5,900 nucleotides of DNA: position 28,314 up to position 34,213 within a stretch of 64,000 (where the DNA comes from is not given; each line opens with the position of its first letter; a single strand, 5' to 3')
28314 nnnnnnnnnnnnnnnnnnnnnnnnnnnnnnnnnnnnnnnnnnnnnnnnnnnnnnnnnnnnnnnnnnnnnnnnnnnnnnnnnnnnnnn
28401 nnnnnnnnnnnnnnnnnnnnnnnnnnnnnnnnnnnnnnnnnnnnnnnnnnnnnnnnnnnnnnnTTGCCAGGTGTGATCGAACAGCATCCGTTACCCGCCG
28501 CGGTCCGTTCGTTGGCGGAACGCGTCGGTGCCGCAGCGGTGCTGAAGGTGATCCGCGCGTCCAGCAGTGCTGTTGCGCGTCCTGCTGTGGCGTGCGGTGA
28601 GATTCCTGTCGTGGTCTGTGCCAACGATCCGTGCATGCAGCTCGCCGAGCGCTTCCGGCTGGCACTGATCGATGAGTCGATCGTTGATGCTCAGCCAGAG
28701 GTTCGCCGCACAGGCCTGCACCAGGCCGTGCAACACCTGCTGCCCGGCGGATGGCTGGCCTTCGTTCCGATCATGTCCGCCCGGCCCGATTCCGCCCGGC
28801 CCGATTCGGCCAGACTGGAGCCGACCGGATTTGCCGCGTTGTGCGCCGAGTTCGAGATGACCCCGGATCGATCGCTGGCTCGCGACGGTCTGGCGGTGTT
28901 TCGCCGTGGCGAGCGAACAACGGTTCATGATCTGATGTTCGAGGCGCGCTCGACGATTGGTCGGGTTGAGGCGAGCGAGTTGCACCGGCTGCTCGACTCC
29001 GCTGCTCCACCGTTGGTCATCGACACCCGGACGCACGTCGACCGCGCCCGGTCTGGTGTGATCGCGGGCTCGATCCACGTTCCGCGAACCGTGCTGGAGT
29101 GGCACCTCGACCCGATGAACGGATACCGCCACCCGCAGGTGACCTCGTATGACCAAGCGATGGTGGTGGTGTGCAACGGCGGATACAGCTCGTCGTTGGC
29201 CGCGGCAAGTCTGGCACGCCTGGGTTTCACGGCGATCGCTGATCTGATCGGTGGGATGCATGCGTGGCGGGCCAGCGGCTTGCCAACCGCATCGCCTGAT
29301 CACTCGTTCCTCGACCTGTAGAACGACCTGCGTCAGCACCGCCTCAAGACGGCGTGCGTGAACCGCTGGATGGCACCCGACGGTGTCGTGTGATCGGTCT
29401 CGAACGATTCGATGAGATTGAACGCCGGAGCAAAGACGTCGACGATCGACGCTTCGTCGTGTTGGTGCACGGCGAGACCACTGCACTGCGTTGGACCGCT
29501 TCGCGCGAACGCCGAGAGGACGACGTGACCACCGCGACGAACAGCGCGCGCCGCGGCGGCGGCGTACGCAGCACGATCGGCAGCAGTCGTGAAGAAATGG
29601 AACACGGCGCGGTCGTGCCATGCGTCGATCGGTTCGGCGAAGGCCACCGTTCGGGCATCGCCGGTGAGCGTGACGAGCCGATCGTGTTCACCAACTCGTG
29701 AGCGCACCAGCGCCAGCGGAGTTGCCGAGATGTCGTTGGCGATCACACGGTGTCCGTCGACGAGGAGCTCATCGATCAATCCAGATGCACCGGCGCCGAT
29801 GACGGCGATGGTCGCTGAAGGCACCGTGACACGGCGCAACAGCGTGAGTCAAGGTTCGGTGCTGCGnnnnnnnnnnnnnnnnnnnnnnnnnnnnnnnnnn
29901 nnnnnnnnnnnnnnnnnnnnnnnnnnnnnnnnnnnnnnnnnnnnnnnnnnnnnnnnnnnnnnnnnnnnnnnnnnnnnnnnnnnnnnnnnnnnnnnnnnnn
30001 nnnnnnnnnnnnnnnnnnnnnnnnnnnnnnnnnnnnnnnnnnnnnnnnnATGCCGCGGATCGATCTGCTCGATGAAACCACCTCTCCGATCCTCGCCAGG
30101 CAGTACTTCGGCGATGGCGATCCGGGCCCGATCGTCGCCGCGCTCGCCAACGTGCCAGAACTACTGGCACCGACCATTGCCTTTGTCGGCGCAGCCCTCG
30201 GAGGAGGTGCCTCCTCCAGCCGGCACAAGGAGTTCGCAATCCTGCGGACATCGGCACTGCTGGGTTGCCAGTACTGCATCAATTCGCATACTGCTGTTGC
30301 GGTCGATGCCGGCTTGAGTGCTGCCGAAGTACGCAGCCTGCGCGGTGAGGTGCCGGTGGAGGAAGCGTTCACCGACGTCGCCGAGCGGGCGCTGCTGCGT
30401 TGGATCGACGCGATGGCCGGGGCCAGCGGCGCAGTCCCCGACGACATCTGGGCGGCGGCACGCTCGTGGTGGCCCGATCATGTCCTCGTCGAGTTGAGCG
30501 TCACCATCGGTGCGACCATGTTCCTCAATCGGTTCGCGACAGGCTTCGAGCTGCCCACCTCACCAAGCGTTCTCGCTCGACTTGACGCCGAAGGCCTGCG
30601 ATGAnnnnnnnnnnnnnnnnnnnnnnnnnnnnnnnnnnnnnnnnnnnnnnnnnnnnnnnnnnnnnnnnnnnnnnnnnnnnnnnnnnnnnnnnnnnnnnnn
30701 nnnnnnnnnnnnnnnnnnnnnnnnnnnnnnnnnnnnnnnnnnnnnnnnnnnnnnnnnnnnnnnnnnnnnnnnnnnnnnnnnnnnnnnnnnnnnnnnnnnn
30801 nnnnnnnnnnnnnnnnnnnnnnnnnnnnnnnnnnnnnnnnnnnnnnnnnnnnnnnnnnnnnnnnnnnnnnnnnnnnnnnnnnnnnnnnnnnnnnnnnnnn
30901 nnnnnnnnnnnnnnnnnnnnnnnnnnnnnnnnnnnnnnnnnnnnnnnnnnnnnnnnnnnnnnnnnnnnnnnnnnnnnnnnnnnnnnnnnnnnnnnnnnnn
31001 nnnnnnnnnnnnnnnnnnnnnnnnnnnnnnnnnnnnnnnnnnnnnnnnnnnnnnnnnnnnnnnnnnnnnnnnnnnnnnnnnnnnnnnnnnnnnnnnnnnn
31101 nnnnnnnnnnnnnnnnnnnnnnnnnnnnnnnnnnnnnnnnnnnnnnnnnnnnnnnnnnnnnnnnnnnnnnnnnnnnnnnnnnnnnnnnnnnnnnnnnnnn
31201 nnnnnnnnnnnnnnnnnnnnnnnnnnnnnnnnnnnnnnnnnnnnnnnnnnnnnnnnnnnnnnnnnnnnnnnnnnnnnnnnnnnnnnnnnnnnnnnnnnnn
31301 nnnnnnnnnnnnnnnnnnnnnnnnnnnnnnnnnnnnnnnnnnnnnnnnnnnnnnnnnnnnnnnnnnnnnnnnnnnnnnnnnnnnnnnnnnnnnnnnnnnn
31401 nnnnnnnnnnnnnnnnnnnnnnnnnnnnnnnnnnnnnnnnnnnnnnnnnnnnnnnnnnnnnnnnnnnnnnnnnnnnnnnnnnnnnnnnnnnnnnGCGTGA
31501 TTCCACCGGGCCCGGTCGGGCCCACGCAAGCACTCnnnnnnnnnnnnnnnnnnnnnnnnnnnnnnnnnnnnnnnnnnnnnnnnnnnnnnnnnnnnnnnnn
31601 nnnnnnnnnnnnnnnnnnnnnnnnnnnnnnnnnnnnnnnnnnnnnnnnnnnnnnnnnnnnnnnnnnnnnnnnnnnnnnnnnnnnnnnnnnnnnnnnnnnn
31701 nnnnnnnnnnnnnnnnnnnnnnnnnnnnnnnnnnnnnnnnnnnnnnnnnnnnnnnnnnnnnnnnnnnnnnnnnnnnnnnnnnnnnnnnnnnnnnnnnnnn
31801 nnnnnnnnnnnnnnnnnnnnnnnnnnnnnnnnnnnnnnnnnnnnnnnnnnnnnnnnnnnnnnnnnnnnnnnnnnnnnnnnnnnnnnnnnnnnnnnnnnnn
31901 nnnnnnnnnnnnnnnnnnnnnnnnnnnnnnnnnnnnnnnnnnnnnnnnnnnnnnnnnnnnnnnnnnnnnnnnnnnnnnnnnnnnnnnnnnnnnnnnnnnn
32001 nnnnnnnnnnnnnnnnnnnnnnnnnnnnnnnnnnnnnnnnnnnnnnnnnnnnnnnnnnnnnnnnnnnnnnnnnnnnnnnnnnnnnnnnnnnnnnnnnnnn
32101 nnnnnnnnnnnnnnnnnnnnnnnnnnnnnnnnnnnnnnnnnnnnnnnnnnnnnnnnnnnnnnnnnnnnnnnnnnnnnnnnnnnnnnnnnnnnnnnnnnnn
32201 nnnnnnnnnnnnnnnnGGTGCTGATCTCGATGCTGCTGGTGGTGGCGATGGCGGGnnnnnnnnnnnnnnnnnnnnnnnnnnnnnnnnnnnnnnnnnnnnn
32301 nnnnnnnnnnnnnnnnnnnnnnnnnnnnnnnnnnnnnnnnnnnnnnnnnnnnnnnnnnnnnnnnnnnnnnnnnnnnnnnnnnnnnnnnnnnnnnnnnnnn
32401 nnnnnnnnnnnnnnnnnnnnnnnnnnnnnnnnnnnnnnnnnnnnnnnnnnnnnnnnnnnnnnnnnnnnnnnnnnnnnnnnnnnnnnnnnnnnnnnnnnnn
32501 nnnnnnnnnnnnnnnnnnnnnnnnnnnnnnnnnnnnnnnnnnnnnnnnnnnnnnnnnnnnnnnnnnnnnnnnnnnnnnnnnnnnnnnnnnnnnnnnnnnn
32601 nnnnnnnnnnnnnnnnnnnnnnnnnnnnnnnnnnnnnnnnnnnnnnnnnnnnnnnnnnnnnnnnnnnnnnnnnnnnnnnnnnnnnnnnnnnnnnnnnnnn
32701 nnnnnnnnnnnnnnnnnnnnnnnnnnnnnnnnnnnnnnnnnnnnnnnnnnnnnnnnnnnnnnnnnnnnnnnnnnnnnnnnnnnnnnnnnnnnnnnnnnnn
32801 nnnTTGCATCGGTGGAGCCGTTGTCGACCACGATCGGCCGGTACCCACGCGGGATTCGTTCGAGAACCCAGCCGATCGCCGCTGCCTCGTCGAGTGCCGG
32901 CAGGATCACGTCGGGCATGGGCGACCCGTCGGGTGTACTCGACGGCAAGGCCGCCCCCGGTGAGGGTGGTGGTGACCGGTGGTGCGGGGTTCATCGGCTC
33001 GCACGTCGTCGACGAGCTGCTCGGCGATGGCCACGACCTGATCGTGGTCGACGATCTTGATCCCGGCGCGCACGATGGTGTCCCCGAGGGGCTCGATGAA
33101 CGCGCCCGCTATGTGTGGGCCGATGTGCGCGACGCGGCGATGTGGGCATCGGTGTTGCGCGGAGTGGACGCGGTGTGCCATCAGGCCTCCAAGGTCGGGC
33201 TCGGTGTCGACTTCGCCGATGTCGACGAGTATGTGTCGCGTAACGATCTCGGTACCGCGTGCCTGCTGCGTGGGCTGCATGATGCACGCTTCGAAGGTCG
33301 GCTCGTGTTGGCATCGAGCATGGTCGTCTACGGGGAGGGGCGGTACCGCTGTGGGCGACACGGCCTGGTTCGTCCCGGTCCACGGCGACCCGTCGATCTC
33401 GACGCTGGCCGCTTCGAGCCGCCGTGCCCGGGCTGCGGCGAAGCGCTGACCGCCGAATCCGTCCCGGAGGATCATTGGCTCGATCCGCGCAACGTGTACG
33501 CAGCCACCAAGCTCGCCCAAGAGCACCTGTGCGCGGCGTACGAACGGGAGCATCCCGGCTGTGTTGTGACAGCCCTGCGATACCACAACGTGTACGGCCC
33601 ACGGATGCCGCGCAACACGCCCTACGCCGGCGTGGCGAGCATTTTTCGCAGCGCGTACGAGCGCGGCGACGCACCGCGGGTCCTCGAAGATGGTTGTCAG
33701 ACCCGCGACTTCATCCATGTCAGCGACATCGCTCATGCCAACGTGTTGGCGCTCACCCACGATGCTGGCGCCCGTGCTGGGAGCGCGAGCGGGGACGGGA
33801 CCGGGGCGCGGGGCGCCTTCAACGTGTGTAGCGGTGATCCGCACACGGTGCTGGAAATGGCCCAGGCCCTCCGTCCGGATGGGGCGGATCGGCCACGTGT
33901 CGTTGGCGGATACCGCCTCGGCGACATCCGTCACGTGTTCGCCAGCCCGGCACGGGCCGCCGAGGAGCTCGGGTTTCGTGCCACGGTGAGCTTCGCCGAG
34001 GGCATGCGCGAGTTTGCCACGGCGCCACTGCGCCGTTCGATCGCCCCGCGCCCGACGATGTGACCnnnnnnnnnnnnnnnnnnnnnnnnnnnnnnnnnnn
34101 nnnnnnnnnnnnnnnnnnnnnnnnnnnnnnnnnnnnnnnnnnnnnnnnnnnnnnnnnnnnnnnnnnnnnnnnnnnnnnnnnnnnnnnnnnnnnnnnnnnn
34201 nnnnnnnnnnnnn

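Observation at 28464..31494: Uncharacterised rhodanese / SAM-methyltransferase / AhpD-like / radical SAM gene group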

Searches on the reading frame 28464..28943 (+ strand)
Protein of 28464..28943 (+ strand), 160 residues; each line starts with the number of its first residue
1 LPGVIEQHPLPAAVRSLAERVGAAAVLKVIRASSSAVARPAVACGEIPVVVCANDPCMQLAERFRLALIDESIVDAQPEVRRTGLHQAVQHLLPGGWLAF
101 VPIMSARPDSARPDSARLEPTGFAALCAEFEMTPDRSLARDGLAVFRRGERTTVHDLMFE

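Call 34: search_protein_families(library=pfam, proteins=[window:28464-28943:+], max_evalue=10)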
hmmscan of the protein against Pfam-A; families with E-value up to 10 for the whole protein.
seq(160 aa): 0 families

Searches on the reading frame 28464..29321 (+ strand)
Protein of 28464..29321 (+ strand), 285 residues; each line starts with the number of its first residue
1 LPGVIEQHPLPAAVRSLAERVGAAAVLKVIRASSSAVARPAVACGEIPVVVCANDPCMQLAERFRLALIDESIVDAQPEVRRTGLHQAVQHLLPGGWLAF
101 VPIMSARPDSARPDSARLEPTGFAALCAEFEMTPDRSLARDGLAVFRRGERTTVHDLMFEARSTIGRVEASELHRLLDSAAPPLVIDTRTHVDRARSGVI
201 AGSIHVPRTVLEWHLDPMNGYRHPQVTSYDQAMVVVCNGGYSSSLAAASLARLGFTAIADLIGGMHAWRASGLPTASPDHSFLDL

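Call 3: search_protein_families(library=pfam, proteins=[window:28464-29321:+], max_evalue=0.01)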
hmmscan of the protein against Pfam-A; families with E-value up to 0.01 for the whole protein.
window:28464-29321:+ (285 aa): 1 family
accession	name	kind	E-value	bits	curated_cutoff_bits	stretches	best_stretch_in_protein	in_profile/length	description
PF00581.25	Rhodanese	-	2.3e-13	50.9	22.2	1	170-270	2-101/102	Rhodanese-like domain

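Call 4: search_protein_families(library=ncbifam, proteins=[window:28464-29321:+], max_evalue=0.01)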
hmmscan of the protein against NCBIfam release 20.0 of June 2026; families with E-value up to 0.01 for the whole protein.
window:28464-29321:+ (285 aa): 7 families
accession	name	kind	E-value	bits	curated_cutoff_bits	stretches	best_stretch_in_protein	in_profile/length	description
NF006444.0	PRK08762.1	equivalog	6.4e-14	51.4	449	1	155-279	4-118/387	molybdopterin-synthase adenylyltransferase MoeB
NF001195.0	PRK00162.1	equivalog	2.7e-06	27.6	102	1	225-274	53-102/108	thiosulfate sulfurtransferase GlpE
NF041203.1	rhodanese_LYCAU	equivalog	8.7e-06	25.4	115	1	161-275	16-123/126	rhodanese-related (seleno)protein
NF045521.1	rhoda_near_glyco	subfamily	0.00061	19.6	145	1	228-274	68-114/144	rhodanese homology domain-containing protein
NF005902.0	PRK07878.1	equivalog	0.0016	17.4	647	1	167-269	288-382/392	adenylyltransferase/sulfurtransferase MoeZ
NF033833.0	rhodan_ChrE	equivalog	0.0036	17.2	120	0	171-277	8-106/108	rhodanese family chromate resistance protein ChrE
NF045694.1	seleno_TsoB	exception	0.0041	15.2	805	1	152-279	29-160/572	rhodanese/DsbD fusion-like selenoprotein TsoB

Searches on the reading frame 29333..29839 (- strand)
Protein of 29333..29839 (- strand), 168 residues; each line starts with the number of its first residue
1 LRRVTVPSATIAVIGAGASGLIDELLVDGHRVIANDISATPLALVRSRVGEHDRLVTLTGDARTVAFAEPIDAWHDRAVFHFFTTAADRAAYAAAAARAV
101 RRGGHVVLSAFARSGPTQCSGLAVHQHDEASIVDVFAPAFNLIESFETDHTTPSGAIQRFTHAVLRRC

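Call 3: search_protein_families(library=pfam, proteins=[window:29333-29839:-], max_evalue=0.01)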
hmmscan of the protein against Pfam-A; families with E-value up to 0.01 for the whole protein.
window:29333-29839:- (168 aa): 3 families
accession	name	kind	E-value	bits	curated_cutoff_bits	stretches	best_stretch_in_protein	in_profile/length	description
PF08241.18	Methyltransf_11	-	2.1e-08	35.1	21.2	1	14-108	3-95/95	Methyltransferase domain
PF13649.12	Methyltransf_25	-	4.9e-07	30.8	27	1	14-104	4-97/97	Methyltransferase domain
PF08242.18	Methyltransf_12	-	0.00011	23.3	30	1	14-106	3-98/98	Methyltransferase domain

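Call 4: search_protein_families(library=ncbifam, proteins=[window:29333-29839:-], max_evalue=0.01)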
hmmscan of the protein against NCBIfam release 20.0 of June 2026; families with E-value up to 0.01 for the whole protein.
window:29333-29839:- (168 aa): 1 family
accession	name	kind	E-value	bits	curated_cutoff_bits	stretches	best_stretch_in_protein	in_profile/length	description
NF001241.0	PRK00216.1-2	equivalog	0.00027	20.7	327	1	7-114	51-153/231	demethylmenaquinone methyltransferase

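Call 68: search_solved_structures(query=window:29333-29839:-, max_evalue=0.1)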
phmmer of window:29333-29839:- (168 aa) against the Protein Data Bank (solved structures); distinct sequences matched with E-value up to 0.1: 4.
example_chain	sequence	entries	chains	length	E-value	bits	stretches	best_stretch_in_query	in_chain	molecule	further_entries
9w6x_A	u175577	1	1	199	0.00031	24.4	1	12-110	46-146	YtkW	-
2yqz_A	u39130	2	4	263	0.0013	22.4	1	14-107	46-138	Hypothetical protein TTHA0223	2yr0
3d2l_A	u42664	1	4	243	0.0092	19.6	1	7-112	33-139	SAM-dependent methyltransferase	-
3ccf_A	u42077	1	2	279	0.042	17.5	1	7-108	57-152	Cyclopropane-fatty-acyl-phospholipid synthase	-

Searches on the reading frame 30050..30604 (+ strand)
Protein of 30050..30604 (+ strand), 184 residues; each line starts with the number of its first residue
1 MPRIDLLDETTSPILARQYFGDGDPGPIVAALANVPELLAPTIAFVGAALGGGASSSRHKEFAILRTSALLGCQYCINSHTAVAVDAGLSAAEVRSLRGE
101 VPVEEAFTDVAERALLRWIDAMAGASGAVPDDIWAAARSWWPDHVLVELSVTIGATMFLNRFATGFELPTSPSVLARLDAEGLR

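Call 3: search_protein_families(library=pfam, proteins=[window:30050-30604:+], max_evalue=0.01)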
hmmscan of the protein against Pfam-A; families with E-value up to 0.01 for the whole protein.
window:30050-30604:+ (184 aa): 1 family
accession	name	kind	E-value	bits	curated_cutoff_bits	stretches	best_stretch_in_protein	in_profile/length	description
PF02627.25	CMD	-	1.8e-10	41.1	23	1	36-98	1-63/84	Carboxymuconolactone decarboxylase family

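Call 4: search_protein_families(library=ncbifam, proteins=[window:30050-30604:+], max_evalue=0.01)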
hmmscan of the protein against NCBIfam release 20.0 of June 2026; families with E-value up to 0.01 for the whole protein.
window:30050-30604:+ (184 aa): 5 families
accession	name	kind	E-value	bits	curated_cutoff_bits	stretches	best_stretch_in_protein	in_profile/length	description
TIGR00778.1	ahpD_dom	domain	2.6e-07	30.1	27.8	1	57-94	5-42/51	alkylhydroperoxidase AhpD family core domain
NF053654.1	GroundWater_YciW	equivalog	2.7e-07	30.5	310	1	65-156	70-159/179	YciW-related (seleno)protein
TIGR04169.1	perox_w_seleSAM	hypoth_equivalog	5.8e-05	23.1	120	1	34-94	18-78/109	arsenosugar biosynthesis-associated peroxidase-like protein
NF041238.1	AhpD_rel_CFYUT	equivalog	0.00077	18.8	175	1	61-170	224-335/357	alkylhydroperoxidase-related (seleno)protein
TIGR01926.1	peroxid_rel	subfamily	0.001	18.9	81.8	1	30-132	34-136/178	peroxidase-related enzyme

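Call 14: search_solved_structures(query=window:30050-30604:+, max_evalue=0.01)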
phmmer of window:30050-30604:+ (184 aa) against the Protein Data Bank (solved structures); distinct sequences matched with E-value up to 0.01: 6.
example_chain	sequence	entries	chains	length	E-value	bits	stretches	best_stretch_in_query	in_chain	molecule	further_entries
2gmy_A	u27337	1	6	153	2.3e-12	50.4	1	58-168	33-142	Hypothetical protein Atu0492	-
2ijc_A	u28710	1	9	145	2.9e-10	43.5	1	60-167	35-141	Hypothetical protein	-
2o4d_A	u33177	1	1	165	4.2e-10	43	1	60-167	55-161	Hypothetical protein PA0269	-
7xw1_A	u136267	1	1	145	1.4e-09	41.3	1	60-167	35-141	Carboxymuconolactone decarboxylase family protein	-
2ouw_A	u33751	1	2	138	0.00018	24.6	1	28-94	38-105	Alkylhydroperoxidase AhpD core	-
3lvy_A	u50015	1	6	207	0.0042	20.2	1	28-153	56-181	Carboxymuconolactone decarboxylase family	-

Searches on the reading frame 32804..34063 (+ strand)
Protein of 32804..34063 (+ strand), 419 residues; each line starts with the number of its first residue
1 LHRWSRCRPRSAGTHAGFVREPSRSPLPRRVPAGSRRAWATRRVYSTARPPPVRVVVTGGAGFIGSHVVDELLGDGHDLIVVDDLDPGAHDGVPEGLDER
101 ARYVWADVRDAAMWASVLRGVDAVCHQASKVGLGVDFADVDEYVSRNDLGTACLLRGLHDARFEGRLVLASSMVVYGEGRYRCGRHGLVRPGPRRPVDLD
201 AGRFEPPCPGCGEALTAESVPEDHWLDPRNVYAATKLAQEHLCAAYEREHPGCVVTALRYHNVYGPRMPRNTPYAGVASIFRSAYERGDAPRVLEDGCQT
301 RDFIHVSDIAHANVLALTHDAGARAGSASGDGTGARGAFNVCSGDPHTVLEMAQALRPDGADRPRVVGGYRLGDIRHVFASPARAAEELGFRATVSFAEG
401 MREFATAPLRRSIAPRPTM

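Call 3: search_protein_families(library=pfam, proteins=[window:32804-34063:+], max_evalue=0.01)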
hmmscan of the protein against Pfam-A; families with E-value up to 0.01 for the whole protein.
window:32804-34063:+ (419 aa): 7 families
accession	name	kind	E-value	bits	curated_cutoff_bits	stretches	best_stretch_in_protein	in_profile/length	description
PF01370.27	Epimerase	-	3.5e-43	148.2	20.9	2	221-321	132-230/240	NAD dependent epimerase/dehydratase family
PF16363.11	GDP_Man_Dehyd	-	1.4e-32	113.9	27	2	220-403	141-331/332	GDP-mannose 4,6 dehydratase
PF01073.25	3Beta_HSD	-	1e-11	44.9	22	1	56-178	1-122/280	3-beta hydroxysteroid dehydrogenase/isomerase family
PF07993.18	NAD_binding_4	-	1e-07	31.8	20.1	1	112-306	80-251/258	Male sterility protein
PF02719.21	Polysacc_synt_2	-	3.9e-07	30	20.2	1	55-155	1-112/293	Polysaccharide biosynthesis protein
PF13460.12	NAD_binding_10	-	7.4e-05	23.1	27.2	1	59-176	1-102/184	NAD(P)H-binding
PF00106.31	adh_short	-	0.00026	21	26.6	1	55-122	3-72/195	short chain dehydrogenase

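Call 4: search_protein_families(library=ncbifam, proteins=[window:32804-34063:+], max_evalue=0.01)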
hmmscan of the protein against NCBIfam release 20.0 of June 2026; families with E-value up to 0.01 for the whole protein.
window:32804-34063:+ (419 aa): 31 families (the best 25 are shown)
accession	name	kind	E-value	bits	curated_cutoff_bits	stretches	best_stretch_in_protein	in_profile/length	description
TIGR01179.1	galE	equivalog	4.8e-36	124.2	262.3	2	54-179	1-128/332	UDP-glucose 4-epimerase GalE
TIGR04180.1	EDH_00030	hypoth_equivalog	3.7e-21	75.5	475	2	55-181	1-130/297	NAD-dependent 4,6-dehydratase LegB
NF007956.0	PRK10675.1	subfamily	5.3e-21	75.1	394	2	54-178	2-130/338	UDP-glucose 4-epimerase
TIGR02197.1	heptose_epim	equivalog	3.5e-20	72.4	274.6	2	225-320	131-233/316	ADP-glyceromanno-heptose 6-epimerase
TIGR01181.1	dTDP_gluc_dehyt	equivalog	3.8e-20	72.2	365.1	2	55-178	2-131/321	dTDP-glucose 4,6-dehydratase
NF008360.0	PRK11150.1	equivalog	1.3e-15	57.5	452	2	220-321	128-229/310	ADP-glyceromanno-heptose 6-epimerase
NF011728.1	PRK15181.1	equivalog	3.8e-12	45.9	760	2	228-340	161-272/348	Vi polysaccharide biosynthesis UDP-N-acetylglucosaminuronic acid C-4 epimerase TviC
NF042422.1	oxyalk_red_OleD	equivalog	3.6e-11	43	580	1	54-175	2-113/329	2-alkyl-3-oxoalkanoate reductase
NF043036.1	ErythonDh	equivalog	4.9e-11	42.4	325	1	54-178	2-131/321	D-erythronate dehydrogenase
NF007490.0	PRK10084.1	subfamily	1.9e-10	40.3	649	1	54-156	2-109/361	dTDP-glucose 4,6-dehydratase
TIGR03466.1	HpnA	hypoth_equivalog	5.7e-10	38.6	367.65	1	54-176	2-117/327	hopanoid-associated sugar epimerase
NF007582.0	PRK10217.1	equivalog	2.6e-09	36.6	698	2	54-155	3-109/355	dTDP-glucose 4,6-dehydratase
NF047922.1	GDPFucSynFcl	equivalog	1.8e-08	34.2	500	1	227-357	128-250/308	GDP-L-fucose synthase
NF042423.1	oxyalk_red_Shew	equivalog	4.2e-08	32.6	580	1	54-172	10-118/331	2-alkyl-3-oxoalkanoate reductase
TIGR03589.1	PseB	equivalog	2.3e-06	26.8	407.75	1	55-129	7-83/324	UDP-N-acetylglucosamine 4,6-dehydratase (inverting)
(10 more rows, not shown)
